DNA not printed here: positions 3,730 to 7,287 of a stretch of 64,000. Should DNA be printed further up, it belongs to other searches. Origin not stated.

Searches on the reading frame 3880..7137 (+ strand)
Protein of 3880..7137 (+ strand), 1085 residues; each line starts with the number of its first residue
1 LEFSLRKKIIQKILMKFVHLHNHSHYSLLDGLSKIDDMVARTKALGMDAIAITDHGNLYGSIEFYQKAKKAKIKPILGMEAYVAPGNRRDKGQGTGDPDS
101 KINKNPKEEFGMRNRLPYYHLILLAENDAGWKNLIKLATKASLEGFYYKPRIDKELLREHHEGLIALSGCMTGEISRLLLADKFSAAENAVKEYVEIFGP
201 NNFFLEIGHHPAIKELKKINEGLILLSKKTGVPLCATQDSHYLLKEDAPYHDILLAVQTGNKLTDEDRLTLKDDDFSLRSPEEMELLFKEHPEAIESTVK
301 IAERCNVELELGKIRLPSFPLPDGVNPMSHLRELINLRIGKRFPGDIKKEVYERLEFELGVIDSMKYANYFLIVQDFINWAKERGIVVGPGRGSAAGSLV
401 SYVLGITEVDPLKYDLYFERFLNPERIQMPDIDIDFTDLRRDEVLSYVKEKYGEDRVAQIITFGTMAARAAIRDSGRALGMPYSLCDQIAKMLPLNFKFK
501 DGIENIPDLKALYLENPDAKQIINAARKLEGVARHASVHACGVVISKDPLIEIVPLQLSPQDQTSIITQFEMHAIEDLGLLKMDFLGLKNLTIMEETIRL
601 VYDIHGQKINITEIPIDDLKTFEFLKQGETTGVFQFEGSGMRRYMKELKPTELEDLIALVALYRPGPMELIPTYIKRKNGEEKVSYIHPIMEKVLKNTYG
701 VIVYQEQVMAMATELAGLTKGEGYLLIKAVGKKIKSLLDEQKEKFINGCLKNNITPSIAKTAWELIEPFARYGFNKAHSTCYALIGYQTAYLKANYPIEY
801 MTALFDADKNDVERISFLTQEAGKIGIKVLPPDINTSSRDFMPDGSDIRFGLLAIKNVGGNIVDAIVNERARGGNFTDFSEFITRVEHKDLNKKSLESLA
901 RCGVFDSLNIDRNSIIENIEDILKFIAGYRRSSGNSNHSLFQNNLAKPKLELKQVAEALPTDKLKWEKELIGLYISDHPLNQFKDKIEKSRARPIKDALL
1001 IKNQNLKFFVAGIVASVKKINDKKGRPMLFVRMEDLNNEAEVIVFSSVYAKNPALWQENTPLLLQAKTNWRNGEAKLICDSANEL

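Call 81: search_protein_families(library=pfam, proteins=[window:3880-7137:+], max_evalue=0.001)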
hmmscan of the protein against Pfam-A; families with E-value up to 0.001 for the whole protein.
window:3880-7137:+ (1085 aa): 5 families
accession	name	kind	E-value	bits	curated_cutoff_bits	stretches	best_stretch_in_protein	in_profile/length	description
PF07733.18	DNA_pol3_alpha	-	4.2e-105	351.5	23.9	1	330-587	2-260/260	Bacterial DNA polymerase III alpha NTPase domain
PF02811.25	PHP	-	1.5e-60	204.7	26.4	1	19-209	1-163/164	PHP domain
PF17657.6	DNA_pol3_finger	-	5.1e-60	202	22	1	590-753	1-166/166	Bacterial DNA polymerase III alpha subunit finger domain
PF14579.12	HHH_6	-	5.9e-29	100.6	25.6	1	826-914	1-89/90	Helix-hairpin-helix motif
PF01336.31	tRNA_anti-codon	-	0.00076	19.8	27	0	1010-1083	3-73/75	OB-fold nucleic acid binding domain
